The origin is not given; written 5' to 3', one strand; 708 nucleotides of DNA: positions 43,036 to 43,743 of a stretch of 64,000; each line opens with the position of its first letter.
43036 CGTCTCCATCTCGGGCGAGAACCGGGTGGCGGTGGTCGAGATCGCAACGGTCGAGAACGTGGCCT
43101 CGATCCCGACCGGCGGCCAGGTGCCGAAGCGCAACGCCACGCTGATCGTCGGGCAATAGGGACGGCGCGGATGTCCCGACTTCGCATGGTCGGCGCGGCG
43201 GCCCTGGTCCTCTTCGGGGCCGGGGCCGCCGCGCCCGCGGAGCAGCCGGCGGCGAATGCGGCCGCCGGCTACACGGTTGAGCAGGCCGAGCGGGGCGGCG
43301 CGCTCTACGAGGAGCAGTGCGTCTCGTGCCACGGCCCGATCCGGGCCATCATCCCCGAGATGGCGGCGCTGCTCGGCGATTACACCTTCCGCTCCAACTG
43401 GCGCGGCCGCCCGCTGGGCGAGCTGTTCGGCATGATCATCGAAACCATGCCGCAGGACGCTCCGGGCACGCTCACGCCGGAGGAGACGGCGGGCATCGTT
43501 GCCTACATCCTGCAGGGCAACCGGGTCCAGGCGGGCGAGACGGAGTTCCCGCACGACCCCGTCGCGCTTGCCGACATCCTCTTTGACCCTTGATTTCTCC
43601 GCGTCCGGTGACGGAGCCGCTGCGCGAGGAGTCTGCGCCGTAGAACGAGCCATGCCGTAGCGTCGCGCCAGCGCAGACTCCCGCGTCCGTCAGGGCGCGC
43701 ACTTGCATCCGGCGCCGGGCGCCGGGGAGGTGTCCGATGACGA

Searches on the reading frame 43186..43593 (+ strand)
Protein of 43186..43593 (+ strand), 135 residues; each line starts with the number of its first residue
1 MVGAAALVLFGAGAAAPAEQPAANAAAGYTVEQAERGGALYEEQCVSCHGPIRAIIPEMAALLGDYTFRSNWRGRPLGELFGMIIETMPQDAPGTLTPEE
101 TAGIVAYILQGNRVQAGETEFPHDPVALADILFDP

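Call 75: search_protein_families(library=pfam, proteins=[window:43186-43593:+], max_evalue=0.001)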
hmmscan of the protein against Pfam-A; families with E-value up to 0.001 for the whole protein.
window:43186-43593:+ (135 aa): 2 families
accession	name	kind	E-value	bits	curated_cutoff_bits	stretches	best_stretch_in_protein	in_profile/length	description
PF13442.11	Cytochrome_CBB3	-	3.3e-10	40.6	27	1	33-108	2-68/68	Cytochrome C oxidase, cbb3-type, subunit III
PF00034.26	Cytochrom_C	-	5.6e-06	28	21.3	1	34-110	1-88/90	Cytochrome c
